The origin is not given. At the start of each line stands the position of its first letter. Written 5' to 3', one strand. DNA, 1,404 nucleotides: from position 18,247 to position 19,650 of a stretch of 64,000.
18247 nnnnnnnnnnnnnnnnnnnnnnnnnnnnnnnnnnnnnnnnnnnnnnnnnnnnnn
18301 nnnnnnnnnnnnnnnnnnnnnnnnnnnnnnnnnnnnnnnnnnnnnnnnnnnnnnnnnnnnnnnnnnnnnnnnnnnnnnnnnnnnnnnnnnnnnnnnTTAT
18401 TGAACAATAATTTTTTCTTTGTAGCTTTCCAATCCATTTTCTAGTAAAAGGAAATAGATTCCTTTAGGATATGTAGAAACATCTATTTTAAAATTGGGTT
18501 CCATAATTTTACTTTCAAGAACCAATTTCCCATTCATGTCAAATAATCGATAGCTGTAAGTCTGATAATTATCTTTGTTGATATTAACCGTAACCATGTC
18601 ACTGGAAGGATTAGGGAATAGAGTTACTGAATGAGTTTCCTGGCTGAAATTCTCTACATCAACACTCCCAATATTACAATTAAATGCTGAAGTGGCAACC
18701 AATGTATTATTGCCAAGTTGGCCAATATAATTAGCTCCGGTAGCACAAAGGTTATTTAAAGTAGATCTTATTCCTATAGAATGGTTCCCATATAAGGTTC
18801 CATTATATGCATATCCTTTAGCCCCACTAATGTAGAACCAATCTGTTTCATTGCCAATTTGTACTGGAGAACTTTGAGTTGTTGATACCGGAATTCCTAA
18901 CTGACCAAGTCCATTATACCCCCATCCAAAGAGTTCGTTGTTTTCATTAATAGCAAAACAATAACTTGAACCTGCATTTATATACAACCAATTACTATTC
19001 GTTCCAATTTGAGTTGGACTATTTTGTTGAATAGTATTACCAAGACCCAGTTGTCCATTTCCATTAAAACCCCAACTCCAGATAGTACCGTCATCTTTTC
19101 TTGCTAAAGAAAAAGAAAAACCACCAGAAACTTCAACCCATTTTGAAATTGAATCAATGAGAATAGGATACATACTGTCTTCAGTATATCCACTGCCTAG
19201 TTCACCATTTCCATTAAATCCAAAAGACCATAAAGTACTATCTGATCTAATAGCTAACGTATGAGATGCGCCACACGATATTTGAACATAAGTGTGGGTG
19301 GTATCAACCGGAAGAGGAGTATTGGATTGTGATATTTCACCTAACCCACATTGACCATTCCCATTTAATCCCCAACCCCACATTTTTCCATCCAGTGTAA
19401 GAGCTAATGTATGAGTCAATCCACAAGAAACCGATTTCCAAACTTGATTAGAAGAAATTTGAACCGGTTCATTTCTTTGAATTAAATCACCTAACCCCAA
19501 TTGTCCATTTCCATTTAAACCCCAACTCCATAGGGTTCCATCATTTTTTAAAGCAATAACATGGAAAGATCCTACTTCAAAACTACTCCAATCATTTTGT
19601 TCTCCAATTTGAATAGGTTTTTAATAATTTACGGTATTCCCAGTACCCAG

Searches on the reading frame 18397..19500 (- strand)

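Call 91: search_protein_families(library=pfam, proteins=[window:18397-19500:-], max_evalue=0.00001)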
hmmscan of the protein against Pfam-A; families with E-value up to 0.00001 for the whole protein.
window:18397-19500:- (367 aa): 5 families
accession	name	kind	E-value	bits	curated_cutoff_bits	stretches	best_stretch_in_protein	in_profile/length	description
PF25390.1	WD40_RLD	-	2.1e-49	169.2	150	1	2-216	122-346/363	RCC1-like domain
PF00415.24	RCC1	-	9.6e-47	157.8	21.7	3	137-184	1-50/50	Regulator of chromosome condensation (RCC1) repeat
PF13540.12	RCC1_2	-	2e-32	110.6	22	3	22-50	2-30/30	Regulator of chromosome condensation (RCC1) repeat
PF18962.6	Por_Secre_tail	-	1e-15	58.2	27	1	294-366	1-75/75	Secretion system C-terminal sorting domain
PF25384.1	Alsin_RLD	-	3.1e-11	43.6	100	0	2-84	256-346/405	Alsin RCC1-like domain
